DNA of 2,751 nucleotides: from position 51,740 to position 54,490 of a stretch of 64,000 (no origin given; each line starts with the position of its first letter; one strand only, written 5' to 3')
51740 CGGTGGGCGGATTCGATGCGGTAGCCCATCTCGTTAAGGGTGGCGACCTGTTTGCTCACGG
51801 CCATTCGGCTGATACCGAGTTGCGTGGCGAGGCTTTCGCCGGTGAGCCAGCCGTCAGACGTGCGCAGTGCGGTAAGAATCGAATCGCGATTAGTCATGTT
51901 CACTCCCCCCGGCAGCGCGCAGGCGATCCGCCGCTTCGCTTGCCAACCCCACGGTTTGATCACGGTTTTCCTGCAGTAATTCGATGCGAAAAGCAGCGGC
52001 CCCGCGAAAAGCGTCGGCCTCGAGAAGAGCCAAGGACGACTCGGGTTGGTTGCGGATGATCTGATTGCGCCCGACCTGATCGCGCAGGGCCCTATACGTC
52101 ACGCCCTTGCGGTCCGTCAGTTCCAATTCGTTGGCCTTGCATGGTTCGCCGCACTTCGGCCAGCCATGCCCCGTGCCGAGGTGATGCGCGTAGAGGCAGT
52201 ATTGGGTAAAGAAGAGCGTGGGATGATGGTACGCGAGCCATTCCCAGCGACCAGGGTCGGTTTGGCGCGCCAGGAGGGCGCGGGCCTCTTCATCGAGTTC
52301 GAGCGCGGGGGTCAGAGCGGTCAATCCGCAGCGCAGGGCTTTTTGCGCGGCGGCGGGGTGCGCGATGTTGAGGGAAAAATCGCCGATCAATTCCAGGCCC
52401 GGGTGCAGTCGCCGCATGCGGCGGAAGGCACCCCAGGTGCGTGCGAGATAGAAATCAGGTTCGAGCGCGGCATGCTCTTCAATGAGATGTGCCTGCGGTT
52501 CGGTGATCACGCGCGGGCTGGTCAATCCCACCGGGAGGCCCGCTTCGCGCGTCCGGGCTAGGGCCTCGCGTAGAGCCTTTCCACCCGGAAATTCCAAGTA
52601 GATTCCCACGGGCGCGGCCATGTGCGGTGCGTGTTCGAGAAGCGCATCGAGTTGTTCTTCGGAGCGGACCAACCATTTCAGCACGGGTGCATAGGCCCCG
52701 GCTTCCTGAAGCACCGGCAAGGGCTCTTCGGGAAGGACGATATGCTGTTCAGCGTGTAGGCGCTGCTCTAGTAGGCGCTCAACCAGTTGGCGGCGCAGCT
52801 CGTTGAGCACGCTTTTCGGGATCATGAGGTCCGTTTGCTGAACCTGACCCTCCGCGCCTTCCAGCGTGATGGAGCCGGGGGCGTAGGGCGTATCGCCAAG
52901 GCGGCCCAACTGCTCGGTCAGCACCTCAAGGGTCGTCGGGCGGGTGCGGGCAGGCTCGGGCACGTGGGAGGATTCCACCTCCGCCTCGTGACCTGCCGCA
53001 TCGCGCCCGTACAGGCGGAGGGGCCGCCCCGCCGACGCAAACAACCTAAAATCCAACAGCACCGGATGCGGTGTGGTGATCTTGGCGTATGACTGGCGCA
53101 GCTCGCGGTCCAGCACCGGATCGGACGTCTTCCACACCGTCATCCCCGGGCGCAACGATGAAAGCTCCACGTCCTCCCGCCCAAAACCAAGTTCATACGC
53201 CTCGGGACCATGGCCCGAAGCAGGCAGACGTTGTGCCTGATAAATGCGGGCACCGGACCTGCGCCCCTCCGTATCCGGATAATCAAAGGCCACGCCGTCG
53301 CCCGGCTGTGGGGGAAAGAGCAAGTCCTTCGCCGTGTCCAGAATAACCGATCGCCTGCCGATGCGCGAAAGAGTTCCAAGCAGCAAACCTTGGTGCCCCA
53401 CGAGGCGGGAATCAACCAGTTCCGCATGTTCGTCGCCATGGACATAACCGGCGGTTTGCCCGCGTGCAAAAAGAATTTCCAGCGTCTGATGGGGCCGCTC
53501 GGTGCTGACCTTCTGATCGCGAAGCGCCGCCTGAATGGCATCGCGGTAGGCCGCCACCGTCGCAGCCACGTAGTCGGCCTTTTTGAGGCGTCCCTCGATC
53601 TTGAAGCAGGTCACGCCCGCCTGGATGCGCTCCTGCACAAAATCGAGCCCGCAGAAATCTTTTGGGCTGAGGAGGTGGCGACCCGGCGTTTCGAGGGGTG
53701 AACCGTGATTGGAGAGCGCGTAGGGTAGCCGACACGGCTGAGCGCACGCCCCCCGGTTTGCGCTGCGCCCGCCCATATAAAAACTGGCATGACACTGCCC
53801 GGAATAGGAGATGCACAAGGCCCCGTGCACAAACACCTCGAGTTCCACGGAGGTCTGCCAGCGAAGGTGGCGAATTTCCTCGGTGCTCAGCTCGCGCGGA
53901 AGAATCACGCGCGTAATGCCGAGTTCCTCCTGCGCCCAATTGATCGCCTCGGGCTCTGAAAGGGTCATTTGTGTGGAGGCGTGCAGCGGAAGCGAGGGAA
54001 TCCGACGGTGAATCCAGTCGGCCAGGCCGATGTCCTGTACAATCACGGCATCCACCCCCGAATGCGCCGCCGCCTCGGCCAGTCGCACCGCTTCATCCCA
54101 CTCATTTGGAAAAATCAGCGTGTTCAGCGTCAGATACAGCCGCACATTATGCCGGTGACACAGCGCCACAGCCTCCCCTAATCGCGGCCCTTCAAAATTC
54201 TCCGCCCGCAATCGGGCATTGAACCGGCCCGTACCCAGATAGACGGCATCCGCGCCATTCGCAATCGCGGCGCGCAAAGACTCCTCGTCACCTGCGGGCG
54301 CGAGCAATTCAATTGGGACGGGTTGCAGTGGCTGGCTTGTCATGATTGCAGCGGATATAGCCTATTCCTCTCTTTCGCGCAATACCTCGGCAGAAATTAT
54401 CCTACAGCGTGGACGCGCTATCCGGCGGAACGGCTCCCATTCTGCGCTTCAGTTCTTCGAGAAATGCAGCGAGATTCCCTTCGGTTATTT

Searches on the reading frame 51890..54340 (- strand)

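Call 80: search_protein_families(library=pfam, proteins=[window:51890-54340:-], max_evalue=0.00001)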
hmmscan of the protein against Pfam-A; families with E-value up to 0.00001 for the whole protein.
window:51890-54340:- (816 aa): 2 families
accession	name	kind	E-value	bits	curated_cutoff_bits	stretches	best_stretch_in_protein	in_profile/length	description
PF01136.24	Peptidase_U32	-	1.5e-79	267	22.4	1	83-304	3-231/233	Peptidase family U32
PF12392.13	DUF3656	-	5.2e-22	79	22.1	1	402-528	1-109/109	Collagenase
